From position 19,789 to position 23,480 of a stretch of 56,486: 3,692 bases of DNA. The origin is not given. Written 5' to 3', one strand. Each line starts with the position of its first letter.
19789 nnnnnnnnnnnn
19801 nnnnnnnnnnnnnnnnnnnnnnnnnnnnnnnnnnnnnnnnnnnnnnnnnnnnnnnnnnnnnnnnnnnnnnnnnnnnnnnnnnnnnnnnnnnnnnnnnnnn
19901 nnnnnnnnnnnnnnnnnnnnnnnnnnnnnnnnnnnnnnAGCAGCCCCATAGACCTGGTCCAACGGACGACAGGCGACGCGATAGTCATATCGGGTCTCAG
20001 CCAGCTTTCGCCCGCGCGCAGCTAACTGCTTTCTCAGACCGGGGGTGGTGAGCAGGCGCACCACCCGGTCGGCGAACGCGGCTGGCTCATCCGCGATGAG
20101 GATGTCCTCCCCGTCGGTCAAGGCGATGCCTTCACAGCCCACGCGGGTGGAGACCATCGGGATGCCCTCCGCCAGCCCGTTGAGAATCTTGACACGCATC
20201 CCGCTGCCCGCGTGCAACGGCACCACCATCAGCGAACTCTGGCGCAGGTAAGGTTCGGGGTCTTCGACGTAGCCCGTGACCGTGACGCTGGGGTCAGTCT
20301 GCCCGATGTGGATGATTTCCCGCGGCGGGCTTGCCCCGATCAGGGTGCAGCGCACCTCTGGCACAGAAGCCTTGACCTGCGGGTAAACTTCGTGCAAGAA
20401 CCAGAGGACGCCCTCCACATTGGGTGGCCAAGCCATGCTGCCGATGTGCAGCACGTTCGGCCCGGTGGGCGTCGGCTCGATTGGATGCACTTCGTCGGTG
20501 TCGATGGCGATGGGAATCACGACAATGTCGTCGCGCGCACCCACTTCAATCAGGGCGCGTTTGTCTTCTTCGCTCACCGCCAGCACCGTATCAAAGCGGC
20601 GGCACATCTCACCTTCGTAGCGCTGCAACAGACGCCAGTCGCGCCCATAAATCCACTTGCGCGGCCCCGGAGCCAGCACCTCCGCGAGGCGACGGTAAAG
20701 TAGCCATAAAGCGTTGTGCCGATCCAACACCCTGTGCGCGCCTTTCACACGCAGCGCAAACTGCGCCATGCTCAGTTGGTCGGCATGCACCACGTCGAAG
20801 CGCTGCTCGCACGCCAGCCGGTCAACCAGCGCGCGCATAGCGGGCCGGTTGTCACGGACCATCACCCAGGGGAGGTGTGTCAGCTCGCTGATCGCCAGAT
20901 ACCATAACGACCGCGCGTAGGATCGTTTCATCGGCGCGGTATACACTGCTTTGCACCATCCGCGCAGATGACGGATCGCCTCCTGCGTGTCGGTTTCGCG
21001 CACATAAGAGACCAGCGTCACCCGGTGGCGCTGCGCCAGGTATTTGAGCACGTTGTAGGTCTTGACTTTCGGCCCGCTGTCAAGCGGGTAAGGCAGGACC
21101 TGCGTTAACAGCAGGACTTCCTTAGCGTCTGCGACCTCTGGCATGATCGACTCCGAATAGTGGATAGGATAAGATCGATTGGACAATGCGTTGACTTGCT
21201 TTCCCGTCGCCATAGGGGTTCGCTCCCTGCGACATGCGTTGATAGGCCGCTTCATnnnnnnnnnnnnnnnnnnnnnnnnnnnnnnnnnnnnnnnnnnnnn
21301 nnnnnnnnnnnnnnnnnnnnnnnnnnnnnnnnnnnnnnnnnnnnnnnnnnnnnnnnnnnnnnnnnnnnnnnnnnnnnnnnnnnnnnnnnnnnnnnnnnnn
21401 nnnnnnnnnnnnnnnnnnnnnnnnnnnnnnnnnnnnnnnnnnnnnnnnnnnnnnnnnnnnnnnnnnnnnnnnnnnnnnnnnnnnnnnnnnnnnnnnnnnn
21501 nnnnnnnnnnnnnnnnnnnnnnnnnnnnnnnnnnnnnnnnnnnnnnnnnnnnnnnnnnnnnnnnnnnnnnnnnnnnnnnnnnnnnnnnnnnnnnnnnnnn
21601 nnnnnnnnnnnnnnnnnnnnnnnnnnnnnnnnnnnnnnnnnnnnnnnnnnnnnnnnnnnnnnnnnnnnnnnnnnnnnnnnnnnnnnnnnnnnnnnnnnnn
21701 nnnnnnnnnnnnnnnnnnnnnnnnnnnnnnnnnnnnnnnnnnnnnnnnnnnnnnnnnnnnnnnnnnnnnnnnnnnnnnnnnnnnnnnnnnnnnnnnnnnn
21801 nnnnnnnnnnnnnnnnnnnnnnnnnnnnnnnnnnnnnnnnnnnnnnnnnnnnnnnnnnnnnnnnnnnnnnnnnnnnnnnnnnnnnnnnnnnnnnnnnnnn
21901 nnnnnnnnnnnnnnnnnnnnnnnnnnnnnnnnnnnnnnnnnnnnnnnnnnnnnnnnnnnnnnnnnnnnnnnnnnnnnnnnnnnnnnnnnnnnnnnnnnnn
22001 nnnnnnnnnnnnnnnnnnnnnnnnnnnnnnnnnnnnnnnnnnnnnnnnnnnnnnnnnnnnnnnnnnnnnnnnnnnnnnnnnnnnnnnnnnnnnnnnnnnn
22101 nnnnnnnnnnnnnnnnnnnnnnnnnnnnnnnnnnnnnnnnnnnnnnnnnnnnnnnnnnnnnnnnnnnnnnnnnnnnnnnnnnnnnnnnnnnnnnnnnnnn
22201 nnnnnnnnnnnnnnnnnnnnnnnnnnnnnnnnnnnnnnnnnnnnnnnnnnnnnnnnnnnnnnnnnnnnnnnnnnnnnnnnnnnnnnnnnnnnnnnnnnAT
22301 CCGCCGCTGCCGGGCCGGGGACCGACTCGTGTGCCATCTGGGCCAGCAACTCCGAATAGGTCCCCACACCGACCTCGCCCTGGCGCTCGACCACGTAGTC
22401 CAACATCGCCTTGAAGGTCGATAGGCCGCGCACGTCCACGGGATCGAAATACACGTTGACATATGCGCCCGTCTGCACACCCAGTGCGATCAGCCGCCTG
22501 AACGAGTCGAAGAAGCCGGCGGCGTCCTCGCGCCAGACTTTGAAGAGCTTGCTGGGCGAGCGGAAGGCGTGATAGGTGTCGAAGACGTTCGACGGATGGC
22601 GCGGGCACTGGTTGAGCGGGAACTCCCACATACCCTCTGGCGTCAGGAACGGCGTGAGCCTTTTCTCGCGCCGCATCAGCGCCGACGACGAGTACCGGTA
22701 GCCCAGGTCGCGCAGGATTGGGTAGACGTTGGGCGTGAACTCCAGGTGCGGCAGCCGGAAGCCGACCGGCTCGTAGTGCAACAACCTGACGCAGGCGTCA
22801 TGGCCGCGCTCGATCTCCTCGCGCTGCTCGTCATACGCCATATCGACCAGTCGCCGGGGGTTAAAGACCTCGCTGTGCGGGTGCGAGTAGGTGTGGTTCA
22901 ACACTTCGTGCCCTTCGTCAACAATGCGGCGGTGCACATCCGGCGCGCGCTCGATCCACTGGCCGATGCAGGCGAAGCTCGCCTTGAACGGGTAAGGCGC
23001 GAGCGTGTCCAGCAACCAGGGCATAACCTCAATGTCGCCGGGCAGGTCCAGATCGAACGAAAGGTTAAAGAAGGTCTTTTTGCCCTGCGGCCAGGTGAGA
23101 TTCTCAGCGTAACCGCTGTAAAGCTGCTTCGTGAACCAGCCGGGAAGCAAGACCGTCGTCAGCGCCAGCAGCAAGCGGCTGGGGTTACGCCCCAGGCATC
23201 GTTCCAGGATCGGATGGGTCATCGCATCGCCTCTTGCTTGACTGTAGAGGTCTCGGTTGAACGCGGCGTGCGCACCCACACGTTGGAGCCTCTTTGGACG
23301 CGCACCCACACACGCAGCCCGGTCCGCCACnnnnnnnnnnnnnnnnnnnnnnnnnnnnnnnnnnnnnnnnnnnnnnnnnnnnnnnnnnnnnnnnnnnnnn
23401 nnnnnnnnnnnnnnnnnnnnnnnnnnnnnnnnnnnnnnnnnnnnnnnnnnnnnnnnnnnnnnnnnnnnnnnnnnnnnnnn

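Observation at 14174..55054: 41-kb, 31-gene single-strand glycan supercluster that merges three assembly logics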

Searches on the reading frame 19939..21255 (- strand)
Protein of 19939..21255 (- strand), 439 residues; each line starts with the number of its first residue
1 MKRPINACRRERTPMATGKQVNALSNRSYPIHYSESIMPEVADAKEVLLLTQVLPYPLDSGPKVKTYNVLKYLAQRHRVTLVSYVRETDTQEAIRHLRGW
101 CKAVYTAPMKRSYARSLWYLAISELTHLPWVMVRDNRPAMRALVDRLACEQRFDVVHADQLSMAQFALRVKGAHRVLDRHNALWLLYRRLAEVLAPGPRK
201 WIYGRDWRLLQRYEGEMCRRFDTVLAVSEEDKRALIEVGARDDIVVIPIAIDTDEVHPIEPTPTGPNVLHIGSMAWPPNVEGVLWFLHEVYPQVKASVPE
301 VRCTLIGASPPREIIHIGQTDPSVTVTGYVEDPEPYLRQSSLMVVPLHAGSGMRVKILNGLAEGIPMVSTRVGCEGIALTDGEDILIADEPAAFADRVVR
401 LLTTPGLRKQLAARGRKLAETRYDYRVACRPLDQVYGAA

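Call 4: search_protein_families(library=pfam, proteins=[window:19939-21255:-], max_evalue=0.01)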
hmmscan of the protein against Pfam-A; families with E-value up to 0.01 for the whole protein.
window:19939-21255:- (439 aa): 5 families
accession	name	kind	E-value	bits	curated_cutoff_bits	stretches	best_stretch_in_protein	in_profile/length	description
PF13692.12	Glyco_trans_1_4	-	1e-26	94.3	27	1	266-403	2-141/142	Glycosyl transferases group 1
PF13439.12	Glyco_transf_4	-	2.4e-13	50.9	28.5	1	66-255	8-170/170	Glycosyltransferase Family 4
PF13524.12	Glyco_trans_1_2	-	7.2e-09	36.2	25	1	339-426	45-136/144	Glycosyl transferase-like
PF00534.26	Glycos_transf_1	-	9e-09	35.5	26.4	1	288-417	34-171/172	Glycosyl transferases group 1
PF13579.12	Glyco_trans_4_4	-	4.1e-08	34.1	29.7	1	61-248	2-156/158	Glycosyl transferase 4-like domain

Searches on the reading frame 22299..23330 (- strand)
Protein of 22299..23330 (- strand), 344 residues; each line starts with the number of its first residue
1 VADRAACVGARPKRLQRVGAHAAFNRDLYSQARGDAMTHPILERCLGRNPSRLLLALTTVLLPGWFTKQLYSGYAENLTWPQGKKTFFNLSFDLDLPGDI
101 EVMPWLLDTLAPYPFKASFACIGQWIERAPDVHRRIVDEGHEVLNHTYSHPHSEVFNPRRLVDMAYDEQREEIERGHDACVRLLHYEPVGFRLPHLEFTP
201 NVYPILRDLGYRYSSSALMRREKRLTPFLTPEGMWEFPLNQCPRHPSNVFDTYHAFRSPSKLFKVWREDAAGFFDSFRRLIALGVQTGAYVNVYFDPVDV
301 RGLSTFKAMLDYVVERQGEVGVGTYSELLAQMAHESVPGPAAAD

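Call 4: search_protein_families(library=pfam, proteins=[window:22299-23330:-], max_evalue=0.01)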
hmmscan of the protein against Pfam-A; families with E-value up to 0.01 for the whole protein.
window:22299-23330:- (344 aa): 3 families
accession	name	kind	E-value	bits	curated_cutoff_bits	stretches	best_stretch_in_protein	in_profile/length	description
PF01522.26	Polysacc_deac_1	-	4e-21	75.7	23.1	1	89-213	10-123/124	Polysaccharide deacetylase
PF03065.20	Glyco_hydro_57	-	3.7e-09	36.7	21.2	1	120-213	81-168/291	Glycosyl hydrolase family 57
PF10096.14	DUF2334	-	2.2e-05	24.6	26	1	134-234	60-157/203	Uncharacterized protein conserved in bacteria (DUF2334)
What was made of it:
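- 22296..23222 (-): CE4 polysaccharide deacetylase (accessory segment). PF01522 76 bits (call 4).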

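Call 64: search_protein_families(library=ncbifam, proteins=[window:22299-23222:-], max_evalue=1e-10)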
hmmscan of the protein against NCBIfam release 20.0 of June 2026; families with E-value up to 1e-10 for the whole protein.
window:22299-23222:- (308 aa): 3 families
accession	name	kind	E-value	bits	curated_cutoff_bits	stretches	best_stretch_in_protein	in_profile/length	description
NF045821.1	PgAcgDacpgdA1_Bac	equivalog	4.6e-14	52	400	1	39-159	78-187/282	peptidoglycan-N-acetylglucosamine deacetylase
TIGR02764.1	spore_ybaN_pdaB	equivalog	8.6e-13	48.5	237.4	1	54-176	10-122/191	polysaccharide deacetylase family sporulation protein PdaB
TIGR03006.1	pepcterm_polyde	equivalog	9.5e-11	41.3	276.2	0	70-181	39-145/272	XrtA system polysaccharide deacetylase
